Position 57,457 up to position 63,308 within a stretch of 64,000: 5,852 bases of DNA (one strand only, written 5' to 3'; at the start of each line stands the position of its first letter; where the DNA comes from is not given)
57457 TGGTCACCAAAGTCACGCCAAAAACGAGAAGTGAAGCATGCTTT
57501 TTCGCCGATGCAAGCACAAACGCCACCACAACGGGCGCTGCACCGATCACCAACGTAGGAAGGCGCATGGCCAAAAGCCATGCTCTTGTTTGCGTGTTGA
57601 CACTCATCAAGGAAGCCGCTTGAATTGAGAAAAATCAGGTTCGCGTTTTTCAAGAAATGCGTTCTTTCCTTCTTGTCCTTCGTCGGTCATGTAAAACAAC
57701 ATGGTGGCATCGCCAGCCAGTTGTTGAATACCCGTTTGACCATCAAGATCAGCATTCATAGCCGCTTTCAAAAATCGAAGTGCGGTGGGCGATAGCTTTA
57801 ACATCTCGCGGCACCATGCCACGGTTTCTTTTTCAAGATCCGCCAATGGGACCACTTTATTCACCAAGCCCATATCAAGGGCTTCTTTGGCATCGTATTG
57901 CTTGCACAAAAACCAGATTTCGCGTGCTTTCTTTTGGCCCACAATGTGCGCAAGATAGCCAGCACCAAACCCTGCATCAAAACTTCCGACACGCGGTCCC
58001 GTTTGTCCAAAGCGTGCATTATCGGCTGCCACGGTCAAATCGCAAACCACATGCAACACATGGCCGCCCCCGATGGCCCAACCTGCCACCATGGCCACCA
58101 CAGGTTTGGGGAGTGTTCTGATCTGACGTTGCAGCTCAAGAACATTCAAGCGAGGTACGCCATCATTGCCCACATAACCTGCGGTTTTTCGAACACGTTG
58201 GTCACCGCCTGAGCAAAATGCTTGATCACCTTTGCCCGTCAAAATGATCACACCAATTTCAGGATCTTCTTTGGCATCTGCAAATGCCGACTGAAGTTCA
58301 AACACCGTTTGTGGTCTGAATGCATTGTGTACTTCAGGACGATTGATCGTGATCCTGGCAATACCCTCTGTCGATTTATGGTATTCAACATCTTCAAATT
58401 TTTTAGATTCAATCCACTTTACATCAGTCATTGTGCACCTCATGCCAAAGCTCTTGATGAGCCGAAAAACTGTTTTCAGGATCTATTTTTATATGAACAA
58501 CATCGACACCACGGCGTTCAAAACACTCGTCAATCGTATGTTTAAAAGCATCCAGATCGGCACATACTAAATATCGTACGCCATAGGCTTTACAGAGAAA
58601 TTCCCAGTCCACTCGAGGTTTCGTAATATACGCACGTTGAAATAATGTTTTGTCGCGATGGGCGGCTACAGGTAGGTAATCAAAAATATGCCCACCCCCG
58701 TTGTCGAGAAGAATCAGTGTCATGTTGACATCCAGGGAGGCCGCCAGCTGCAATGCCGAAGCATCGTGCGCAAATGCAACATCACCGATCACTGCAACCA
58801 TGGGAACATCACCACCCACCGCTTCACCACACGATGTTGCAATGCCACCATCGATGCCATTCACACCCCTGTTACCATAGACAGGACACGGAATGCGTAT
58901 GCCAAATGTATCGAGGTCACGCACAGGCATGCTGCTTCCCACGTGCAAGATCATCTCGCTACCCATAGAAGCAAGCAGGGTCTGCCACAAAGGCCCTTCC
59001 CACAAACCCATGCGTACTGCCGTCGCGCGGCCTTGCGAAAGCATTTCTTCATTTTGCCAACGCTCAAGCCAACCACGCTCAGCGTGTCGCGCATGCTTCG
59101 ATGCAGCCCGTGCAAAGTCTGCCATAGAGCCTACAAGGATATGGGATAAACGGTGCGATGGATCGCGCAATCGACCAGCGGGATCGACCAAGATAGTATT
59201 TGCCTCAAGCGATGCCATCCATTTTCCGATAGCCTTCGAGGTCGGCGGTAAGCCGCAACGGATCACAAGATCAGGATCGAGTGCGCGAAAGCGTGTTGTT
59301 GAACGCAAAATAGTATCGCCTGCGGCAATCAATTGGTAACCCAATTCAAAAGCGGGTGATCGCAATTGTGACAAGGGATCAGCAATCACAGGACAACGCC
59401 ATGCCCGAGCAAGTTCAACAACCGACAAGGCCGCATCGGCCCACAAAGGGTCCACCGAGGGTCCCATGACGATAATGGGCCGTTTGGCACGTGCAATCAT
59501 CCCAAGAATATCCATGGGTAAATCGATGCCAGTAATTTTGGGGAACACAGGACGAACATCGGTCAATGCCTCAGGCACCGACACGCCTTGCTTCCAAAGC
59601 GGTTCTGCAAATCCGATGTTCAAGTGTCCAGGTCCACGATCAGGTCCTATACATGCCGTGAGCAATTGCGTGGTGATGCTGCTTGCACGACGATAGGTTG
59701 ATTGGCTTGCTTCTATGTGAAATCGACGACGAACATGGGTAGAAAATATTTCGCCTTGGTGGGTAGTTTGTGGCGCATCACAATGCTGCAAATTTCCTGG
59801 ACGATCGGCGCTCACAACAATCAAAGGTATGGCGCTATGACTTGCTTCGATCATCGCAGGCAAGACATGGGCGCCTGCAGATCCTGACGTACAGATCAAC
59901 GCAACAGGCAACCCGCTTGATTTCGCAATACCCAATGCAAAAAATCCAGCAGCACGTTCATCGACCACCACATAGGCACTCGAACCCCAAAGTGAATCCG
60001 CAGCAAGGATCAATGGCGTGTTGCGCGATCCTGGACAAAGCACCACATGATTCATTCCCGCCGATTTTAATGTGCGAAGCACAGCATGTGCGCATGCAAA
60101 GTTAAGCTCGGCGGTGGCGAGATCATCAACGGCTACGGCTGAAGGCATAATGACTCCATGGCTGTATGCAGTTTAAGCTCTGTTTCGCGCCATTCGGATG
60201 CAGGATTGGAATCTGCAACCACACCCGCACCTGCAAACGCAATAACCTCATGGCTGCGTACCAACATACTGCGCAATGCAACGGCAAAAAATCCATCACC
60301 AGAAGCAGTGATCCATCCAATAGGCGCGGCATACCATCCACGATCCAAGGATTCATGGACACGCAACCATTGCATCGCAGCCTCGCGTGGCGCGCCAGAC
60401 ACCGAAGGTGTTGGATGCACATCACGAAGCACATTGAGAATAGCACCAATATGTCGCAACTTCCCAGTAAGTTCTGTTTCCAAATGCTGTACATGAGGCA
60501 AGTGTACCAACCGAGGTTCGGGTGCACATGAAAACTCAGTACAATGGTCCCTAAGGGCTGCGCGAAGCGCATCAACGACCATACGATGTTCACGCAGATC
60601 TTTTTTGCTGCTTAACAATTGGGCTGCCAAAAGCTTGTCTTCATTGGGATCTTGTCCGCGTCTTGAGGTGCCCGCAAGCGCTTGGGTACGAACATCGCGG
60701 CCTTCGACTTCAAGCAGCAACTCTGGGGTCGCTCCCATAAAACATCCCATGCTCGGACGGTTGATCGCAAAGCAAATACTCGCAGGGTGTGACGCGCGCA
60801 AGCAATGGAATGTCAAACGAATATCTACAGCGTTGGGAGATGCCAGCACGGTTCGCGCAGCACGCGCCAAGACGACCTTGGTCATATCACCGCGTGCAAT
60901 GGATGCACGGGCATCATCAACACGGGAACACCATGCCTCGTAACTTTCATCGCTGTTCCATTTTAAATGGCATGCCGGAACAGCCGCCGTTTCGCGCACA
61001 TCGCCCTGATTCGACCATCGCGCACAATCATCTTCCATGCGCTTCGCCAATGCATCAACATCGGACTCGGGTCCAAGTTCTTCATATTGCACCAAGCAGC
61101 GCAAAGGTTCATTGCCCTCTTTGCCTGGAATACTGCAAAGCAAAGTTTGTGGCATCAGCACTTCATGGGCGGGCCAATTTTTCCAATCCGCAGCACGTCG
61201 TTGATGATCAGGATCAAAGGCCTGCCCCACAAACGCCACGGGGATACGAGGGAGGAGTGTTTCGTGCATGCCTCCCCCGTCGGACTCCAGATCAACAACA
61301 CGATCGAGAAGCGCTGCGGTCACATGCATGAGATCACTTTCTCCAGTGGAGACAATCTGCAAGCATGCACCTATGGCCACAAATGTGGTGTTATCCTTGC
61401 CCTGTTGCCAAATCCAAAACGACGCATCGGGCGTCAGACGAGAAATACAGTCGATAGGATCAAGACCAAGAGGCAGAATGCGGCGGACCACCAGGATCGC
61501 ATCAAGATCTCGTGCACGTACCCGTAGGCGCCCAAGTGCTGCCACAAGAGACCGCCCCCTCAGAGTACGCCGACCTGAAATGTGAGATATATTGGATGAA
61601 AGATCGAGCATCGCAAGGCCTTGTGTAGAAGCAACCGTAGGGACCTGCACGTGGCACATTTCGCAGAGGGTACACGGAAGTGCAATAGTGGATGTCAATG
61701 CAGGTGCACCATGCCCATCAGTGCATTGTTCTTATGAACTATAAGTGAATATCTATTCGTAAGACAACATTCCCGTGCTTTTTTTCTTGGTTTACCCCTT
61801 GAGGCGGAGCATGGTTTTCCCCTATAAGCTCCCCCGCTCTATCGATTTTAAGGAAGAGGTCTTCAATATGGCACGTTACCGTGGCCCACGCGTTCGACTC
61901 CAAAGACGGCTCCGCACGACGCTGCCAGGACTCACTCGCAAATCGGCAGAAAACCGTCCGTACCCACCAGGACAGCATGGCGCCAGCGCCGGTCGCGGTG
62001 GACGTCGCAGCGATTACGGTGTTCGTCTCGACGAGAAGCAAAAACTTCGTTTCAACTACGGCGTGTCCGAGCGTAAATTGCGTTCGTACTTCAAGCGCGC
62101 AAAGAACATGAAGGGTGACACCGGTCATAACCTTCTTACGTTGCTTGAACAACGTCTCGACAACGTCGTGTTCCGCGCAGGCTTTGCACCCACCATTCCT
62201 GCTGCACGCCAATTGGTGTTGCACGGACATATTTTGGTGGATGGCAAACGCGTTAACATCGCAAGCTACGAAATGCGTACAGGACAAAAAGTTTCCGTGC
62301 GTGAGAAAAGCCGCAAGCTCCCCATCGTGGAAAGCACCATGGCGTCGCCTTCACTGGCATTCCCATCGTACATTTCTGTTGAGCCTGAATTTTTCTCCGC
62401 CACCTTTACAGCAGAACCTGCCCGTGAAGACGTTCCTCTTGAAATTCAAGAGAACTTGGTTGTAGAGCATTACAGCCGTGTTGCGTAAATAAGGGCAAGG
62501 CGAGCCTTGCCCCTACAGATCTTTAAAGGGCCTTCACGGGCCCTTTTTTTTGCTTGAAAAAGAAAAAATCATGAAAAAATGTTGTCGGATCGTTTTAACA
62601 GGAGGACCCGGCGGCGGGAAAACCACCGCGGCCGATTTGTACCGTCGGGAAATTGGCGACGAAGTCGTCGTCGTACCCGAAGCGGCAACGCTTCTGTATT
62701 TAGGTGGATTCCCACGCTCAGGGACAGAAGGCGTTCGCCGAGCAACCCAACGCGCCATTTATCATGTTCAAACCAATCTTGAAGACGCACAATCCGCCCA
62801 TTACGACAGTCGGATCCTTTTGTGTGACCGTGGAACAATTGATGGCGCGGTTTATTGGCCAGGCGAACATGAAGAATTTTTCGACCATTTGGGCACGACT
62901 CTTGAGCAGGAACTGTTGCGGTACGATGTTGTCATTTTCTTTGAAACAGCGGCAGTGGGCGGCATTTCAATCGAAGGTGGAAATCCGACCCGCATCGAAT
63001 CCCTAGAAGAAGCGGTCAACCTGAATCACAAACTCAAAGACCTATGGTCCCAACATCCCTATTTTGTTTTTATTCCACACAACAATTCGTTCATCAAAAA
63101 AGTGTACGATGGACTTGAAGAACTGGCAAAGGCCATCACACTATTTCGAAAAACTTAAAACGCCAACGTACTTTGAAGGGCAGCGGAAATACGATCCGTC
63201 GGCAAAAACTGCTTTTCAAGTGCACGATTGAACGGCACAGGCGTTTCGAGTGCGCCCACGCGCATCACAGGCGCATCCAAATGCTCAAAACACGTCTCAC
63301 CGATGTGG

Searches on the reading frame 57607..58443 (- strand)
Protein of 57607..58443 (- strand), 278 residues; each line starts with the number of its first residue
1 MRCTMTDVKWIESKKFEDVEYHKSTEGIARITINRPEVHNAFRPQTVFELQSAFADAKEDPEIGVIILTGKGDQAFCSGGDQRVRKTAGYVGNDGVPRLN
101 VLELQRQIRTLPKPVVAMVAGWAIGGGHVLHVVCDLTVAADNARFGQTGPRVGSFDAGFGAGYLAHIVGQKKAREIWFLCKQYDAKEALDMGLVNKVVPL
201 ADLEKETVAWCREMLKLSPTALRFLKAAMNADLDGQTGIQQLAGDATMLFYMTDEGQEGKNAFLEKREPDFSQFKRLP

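Call 9: search_protein_families(library=pfam, proteins=[window:57607-58443:-])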
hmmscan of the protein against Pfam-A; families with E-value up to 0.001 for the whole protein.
window:57607-58443:- (278 aa): 2 families
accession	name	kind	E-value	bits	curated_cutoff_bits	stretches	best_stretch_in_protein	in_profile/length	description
PF00378.25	ECH_1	-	1.2e-80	271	27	1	25-273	3-250/251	Enoyl-CoA hydratase/isomerase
PF16113.10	ECH_2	-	1.9e-22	80.7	27.2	1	29-204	2-178/335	Enoyl-CoA hydratase/isomerase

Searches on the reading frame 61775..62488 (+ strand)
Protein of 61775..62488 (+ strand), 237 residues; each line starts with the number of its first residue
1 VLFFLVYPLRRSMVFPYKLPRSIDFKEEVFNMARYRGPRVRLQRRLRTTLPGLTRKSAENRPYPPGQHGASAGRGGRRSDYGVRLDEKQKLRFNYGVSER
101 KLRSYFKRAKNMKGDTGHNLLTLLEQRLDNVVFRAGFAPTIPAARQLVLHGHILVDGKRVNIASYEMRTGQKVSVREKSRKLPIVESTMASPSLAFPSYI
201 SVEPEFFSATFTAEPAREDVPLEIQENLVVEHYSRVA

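Call 9: search_protein_families(library=pfam, proteins=[window:61775-62488:+])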
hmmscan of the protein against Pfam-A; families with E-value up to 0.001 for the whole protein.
window:61775-62488:+ (237 aa): 2 families
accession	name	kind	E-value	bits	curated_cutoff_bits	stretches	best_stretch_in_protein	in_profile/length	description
PF00163.24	Ribosomal_S4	-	5.4e-23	82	23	1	34-125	1-95/95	Ribosomal protein S4/S9 N-terminal domain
PF01479.30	S4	-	3.1e-17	62.5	22.8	1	126-171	1-46/48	S4 domain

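Call 61: find_encoding_contigs(protein=window:61868-62488:+, flank=10000, max_places=3)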
Protein window:61868-62488:+ (206 aa): no gene with exactly this product is on record in the collection.

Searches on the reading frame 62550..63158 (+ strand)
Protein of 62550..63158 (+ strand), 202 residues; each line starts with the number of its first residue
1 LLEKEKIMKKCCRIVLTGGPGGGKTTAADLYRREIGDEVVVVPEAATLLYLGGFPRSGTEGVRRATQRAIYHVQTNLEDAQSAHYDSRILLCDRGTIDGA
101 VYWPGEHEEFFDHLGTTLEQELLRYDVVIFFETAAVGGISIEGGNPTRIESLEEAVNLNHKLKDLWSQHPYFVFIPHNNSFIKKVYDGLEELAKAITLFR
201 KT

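Call 9: search_protein_families(library=pfam, proteins=[window:62550-63158:+])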
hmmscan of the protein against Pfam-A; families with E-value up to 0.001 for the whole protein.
window:62550-63158:+ (202 aa): 1 family
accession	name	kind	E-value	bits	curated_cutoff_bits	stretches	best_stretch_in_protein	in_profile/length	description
PF13521.12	AAA_28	-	1.1e-20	75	27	1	13-175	1-155/164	AAA domain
